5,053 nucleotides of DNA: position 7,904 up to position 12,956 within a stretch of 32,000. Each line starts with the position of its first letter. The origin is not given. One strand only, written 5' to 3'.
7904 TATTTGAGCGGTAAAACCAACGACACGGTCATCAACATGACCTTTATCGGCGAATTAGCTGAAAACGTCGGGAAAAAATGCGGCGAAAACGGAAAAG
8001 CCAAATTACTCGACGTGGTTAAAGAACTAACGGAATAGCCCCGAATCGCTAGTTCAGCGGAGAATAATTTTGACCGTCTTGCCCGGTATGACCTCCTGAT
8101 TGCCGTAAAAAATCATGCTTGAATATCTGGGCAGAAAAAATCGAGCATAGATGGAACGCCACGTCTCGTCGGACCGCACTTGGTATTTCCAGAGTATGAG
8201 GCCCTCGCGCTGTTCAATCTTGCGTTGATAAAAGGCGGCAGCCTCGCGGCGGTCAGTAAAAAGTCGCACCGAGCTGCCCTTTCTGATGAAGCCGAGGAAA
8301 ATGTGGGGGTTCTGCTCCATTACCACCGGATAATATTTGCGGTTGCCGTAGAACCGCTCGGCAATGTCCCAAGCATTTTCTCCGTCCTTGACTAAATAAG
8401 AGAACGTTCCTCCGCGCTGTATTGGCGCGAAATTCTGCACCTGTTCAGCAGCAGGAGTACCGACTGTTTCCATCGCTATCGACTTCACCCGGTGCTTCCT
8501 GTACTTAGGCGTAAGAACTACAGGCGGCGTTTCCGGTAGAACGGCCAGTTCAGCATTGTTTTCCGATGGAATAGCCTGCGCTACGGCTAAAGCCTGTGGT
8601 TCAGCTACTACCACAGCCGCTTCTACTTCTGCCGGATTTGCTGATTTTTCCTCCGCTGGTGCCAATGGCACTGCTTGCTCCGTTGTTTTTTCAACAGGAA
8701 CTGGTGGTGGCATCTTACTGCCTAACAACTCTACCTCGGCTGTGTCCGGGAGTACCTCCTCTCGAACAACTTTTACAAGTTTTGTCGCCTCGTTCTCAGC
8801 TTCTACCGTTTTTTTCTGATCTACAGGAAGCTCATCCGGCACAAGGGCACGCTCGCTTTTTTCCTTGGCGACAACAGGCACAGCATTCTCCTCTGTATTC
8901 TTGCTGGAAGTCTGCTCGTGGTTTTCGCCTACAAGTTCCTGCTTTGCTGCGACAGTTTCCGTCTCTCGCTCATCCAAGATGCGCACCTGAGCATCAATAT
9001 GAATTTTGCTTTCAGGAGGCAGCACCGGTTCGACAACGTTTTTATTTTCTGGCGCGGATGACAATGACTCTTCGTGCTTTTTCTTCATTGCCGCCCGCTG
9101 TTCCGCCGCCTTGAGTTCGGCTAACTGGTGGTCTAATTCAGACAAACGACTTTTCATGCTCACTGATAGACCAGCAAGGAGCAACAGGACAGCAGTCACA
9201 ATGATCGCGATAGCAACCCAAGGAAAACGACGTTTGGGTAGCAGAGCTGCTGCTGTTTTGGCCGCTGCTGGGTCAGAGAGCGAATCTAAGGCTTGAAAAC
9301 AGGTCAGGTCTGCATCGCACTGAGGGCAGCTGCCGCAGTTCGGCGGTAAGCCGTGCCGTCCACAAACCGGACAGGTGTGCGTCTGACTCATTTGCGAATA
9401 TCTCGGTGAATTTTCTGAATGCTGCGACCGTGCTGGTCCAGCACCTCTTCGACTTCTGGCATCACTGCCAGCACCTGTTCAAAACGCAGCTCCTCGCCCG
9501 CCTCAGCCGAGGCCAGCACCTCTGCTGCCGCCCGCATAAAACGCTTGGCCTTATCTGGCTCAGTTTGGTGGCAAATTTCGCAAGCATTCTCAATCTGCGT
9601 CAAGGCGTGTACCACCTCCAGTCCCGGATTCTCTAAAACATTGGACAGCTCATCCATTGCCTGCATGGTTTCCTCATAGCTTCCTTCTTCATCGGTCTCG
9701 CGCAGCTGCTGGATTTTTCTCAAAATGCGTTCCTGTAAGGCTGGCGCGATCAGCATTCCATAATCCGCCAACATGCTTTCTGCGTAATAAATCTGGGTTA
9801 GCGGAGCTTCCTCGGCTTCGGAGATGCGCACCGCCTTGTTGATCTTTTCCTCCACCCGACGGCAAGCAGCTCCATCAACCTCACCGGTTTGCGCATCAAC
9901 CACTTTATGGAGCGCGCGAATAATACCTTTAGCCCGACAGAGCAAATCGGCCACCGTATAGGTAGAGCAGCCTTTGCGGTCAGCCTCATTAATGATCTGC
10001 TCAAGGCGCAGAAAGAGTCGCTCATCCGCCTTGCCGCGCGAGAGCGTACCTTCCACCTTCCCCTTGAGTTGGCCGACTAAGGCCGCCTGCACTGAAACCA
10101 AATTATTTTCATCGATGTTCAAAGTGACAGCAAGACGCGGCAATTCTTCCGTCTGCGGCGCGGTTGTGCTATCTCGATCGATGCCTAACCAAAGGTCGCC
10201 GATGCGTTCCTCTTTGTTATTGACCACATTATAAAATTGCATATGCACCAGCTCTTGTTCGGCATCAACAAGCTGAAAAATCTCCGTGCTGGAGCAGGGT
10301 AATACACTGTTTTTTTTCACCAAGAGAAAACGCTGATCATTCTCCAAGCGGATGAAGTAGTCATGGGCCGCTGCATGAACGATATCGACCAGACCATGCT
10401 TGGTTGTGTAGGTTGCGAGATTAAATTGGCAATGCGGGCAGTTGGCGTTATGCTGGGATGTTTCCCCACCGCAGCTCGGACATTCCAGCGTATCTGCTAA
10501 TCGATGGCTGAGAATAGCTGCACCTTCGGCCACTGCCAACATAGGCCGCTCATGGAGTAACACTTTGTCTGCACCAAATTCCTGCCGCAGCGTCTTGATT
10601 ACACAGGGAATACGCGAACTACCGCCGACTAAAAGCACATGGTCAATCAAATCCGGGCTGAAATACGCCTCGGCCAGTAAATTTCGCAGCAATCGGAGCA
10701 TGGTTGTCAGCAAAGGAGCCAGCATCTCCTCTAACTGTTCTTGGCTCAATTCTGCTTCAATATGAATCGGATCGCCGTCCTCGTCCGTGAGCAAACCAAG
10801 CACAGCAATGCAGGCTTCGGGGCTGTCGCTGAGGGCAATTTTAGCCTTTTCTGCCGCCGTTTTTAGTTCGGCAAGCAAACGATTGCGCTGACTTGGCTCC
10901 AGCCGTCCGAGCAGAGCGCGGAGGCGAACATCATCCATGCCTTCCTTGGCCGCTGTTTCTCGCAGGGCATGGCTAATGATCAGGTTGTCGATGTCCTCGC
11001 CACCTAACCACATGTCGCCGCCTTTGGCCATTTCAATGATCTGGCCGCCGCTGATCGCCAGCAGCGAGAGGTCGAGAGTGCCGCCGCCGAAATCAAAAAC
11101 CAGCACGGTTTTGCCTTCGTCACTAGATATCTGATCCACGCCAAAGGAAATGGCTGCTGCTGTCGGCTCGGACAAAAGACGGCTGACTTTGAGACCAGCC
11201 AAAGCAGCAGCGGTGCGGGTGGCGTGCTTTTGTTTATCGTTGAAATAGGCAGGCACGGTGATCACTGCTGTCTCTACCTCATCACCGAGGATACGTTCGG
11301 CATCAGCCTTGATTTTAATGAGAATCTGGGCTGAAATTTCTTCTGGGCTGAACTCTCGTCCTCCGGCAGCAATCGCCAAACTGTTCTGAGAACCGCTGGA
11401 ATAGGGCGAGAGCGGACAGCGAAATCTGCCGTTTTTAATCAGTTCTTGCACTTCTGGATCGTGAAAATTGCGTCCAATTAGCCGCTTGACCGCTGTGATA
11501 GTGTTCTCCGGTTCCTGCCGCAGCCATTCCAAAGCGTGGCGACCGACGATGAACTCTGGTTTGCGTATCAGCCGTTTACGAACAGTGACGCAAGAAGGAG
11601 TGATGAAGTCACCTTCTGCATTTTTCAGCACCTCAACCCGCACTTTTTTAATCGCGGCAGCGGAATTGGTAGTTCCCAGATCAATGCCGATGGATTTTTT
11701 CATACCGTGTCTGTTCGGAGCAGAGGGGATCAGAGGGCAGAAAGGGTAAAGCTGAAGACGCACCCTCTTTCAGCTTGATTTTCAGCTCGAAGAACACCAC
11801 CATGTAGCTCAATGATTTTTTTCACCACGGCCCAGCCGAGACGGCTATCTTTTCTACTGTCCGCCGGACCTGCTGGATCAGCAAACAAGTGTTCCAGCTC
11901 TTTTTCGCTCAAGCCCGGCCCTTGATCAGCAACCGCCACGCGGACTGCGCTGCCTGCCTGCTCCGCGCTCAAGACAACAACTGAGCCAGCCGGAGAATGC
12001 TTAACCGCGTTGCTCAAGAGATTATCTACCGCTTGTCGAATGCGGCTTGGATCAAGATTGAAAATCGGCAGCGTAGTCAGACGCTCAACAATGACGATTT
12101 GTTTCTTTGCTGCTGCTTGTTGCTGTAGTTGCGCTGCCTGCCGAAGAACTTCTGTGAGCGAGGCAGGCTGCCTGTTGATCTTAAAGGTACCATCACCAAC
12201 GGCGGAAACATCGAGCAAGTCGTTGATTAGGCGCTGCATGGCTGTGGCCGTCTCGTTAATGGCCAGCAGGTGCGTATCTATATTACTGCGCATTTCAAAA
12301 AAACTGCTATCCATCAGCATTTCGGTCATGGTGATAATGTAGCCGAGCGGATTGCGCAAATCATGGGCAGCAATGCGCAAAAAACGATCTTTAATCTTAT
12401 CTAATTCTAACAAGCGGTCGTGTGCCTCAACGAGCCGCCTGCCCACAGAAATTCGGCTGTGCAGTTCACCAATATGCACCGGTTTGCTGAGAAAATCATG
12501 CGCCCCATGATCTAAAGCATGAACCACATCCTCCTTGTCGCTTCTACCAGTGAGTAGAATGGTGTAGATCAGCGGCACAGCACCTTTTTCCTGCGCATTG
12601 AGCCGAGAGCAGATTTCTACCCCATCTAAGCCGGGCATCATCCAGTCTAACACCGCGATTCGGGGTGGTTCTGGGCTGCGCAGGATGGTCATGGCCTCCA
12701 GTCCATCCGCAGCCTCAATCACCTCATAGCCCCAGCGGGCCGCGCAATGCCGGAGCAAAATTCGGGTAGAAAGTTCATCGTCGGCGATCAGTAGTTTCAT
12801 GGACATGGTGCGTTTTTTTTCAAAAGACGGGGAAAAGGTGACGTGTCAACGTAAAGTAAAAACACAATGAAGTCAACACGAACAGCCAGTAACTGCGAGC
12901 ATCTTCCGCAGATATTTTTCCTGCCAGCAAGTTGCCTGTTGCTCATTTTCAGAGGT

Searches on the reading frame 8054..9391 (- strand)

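Call 4: search_protein_families(library=pfam, proteins=[window:8054-9391:-], max_evalue=0.01)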
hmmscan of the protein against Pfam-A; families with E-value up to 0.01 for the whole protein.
window:8054-9391:- (445 aa): 0 families

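Call 6: search_protein_families(library=ncbifam, proteins=[window:8054-9391:-], max_evalue=0.01)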
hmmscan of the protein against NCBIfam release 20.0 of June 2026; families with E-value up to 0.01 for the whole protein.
window:8054-9391:- (445 aa): 2 families
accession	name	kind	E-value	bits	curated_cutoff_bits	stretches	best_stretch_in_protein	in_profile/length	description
NF008399.0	PRK11198.1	equivalog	0.0026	18.2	134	1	331-362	97-128/149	peptidoglycan-binding protein LysM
NF040576.1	T2SS_GspM_XpsM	equivalog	0.0034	17.1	60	1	57-114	1-58/180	type II secretion system protein GspM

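Call 7: search_protein_families(library=padloc, proteins=[window:8054-9391:-], max_evalue=0.01)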
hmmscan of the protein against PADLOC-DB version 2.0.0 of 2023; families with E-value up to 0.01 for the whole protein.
window:8054-9391:- (445 aa): 0 families

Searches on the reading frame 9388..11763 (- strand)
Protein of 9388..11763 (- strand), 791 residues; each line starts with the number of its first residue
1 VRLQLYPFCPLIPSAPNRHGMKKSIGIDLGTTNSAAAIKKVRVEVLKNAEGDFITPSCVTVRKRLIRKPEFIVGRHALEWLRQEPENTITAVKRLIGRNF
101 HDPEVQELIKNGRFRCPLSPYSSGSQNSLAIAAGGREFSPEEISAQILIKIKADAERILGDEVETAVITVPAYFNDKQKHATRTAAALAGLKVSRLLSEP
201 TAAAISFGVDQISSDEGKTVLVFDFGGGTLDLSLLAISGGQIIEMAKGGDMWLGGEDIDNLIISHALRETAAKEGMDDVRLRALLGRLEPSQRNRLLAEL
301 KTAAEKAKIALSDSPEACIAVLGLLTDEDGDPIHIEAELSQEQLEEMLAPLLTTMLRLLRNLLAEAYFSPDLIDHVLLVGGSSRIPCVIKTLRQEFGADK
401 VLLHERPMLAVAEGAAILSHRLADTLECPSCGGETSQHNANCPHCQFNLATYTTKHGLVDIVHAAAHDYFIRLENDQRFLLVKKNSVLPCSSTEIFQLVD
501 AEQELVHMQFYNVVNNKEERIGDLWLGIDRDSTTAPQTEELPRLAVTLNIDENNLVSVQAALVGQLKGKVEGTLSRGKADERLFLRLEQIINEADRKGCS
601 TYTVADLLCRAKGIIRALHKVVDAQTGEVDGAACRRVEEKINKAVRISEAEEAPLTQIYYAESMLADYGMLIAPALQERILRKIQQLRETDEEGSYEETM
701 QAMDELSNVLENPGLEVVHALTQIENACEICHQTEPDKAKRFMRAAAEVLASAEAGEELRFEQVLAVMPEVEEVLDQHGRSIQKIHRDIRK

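Call 4: search_protein_families(library=pfam, proteins=[window:9388-11763:-], max_evalue=0.01)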
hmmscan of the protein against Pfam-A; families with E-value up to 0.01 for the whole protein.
window:9388-11763:- (791 aa): 2 families
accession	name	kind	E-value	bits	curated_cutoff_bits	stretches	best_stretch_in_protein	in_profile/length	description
PF00012.26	HSP70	-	1e-103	348.1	20.6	2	25-422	2-375/599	Hsp70 protein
PF06723.19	MreB_Mbl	-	2.4e-15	56.7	27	2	163-266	93-188/327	MreB/Mbl protein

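Call 6: search_protein_families(library=ncbifam, proteins=[window:9388-11763:-], max_evalue=0.01)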
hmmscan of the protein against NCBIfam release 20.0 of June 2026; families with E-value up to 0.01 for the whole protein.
window:9388-11763:- (791 aa): 14 families
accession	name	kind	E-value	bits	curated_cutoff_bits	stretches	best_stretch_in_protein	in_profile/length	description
NF001413.0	PRK00290.1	equivalog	2.6e-101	339.9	648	2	21-422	1-374/625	molecular chaperone DnaK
TIGR02350.1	prok_dnaK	equivalog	2.3e-99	333.4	822.55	2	23-420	1-371/596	molecular chaperone DnaK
NF009947.0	PRK13411.1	equivalog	7.4e-89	298.5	1002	1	21-419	1-374/662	molecular chaperone DnaK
NF009946.0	PRK13410.1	equivalog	1.1e-83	281.6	1019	1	21-422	1-377/669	molecular chaperone DnaK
NF003520.0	PRK05183.1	subfamily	3.3e-79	266.9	620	1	16-424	13-384/621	Fe-S protein assembly chaperone HscA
TIGR01991.1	HscA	equivalog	2.9e-77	260.6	708.55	1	25-424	2-364/600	Fe-S protein assembly chaperone HscA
NF002399.0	PRK01433.1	equivalog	1.1e-50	172.9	743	1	22-422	19-357/595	Fe-S protein assembly chaperone HscA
NF008673.0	PRK11678.1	equivalog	2.9e-21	75.9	331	2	275-398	312-425/450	molecular chaperone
NF010539.0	PRK13927.1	subfamily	4.8e-14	52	293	1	161-417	97-324/339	rod shape-determining protein MreB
TIGR00904.1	mreB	subfamily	8.6e-14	51.3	365.75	1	165-268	100-195/334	MreB/Mrl family cell shape determining protein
NF011660.0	PRK15080.1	equivalog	3.1e-10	39.7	182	1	145-258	76-176/277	ethanolamine utilization protein EutJ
TIGR02529.1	EutJ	subfamily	4.8e-09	36.1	152.1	1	145-245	43-133/239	ethanolamine utilization protein EutJ family protein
NF010540.1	PRK13929.1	exception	4.2e-08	32.6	515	1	160-266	93-193/334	rod-share determining protein MreBH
NF040964.1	MamK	subfamily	7.3e-06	25.2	400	0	346-422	245-322/335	MamK family actin-like protein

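Call 7: search_protein_families(library=padloc, proteins=[window:9388-11763:-], max_evalue=0.01)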
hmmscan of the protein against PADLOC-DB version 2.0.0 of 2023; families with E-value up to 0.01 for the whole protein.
window:9388-11763:- (791 aa): 0 families

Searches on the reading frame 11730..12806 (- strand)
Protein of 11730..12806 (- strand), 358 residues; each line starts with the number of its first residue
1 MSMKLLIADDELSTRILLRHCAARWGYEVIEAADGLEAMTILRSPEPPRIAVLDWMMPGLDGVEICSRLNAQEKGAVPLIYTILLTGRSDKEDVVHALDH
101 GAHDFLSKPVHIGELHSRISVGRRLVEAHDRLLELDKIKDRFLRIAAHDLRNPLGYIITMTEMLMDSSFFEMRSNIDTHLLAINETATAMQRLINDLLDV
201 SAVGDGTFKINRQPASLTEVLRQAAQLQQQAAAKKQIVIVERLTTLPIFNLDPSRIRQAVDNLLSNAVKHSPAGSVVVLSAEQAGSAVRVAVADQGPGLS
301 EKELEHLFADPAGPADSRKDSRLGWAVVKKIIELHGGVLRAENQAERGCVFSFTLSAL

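Call 4: search_protein_families(library=pfam, proteins=[window:11730-12806:-], max_evalue=0.01)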
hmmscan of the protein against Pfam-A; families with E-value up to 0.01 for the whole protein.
window:11730-12806:- (358 aa): 4 families
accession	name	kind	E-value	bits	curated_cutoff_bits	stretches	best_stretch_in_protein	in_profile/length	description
PF00072.30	Response_reg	-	4e-23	82.1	30.2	1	6-119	2-110/111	Response regulator receiver domain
PF02518.31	HATPase_c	-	7.1e-21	75.2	26.4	1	252-356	2-108/111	Histidine kinase-, DNA gyrase B-, and HSP90-like ATPase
PF00512.31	HisKA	-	1.1e-11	45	26.9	1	139-202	2-62/66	His Kinase A (phospho-acceptor) domain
PF13581.12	HATPase_c_2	-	2.2e-06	28.1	27.4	1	213-332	4-109/127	Histidine kinase-like ATPase domain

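Call 6: search_protein_families(library=ncbifam, proteins=[window:11730-12806:-], max_evalue=0.01)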
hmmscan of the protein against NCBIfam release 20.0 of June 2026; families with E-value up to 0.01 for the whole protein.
window:11730-12806:- (358 aa): 157 families (the best 25 are shown)
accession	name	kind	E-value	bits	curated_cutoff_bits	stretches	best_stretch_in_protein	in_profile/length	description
TIGR02956.1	TMAO_torS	equivalog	7.7e-38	130.2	676.5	2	136-355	461-680/967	TMAO reductase system sensor histidine kinase/response regulator TorS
NF041880.1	EPS_EpsF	equivalog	2.1e-37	128.8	900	2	132-351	267-485/492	response regulator EpsF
NF047465.1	hybrid_HK_LvrA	exception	1.1e-34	119.6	1200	3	124-308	187-369/819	hybrid histidine kinase/response regulator LvrA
NF038297.2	hybrid_HK_HrmK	equivalog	3e-33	115.4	725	2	125-355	221-455/607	hybrid histidine kinase/response regulator HrmK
NF008302.0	PRK11091.1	equivalog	1.4e-32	112.7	838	2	129-356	273-504/779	aerobic respiration two-component sensor histidine kinase ArcB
TIGR02966.1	phoR_proteo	equivalog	4.3e-32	111.5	334.2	1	123-355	96-333/333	phosphate regulon sensor histidine kinase PhoR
NF006800.0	PRK09303.1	equivalog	1.1e-31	110.2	342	1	127-355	139-375/383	histidine kinase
NF046044.1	PnpS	equivalog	1.5e-31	109.8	400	1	133-355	164-389/390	two-component system histidine kinase PnpS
NF008099.0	PRK10841.1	equivalog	5.9e-31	107.1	920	2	137-353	468-686/949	two-component system sensor histidine kinase RcsC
NF008318.0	PRK11107.1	equivalog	8e-31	106.9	890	2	128-356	282-517/920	two-component sensor histidine kinase BarA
NF011874.0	PRK15347.1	equivalog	8.6e-31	106.8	852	2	128-355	387-612/921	two component system sensor kinase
NF041947.1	LuxQ_Vibrio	equivalog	4.1e-30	104.4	1200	2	134-355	467-694/843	quorum-sensing autoinducer 2 sensor kinase/phosphatase LuxQ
NF033092.0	HK_WalK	equivalog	7.2e-30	104.1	725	1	137-356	370-593/594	cell wall metabolism sensor histidine kinase WalK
NF008312.0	PRK11100.1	equivalog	3.4e-29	102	356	1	140-356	257-473/477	two-component system sensor histidine kinase CreC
NF041832.1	near_NosP_CTERM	subfamily_domain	1.7e-27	96.5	400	1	139-355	7-223/370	NahK/ErcS family hybrid sensor histidine kinase/response regulator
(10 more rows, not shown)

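Call 7: search_protein_families(library=padloc, proteins=[window:11730-12806:-], max_evalue=0.01)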
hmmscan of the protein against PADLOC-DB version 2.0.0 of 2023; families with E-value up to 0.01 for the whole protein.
window:11730-12806:- (358 aa): 1 family
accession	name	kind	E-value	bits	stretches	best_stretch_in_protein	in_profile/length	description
PDLC02221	Upx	-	0.0088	11.4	0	121-201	1054-1135/1271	-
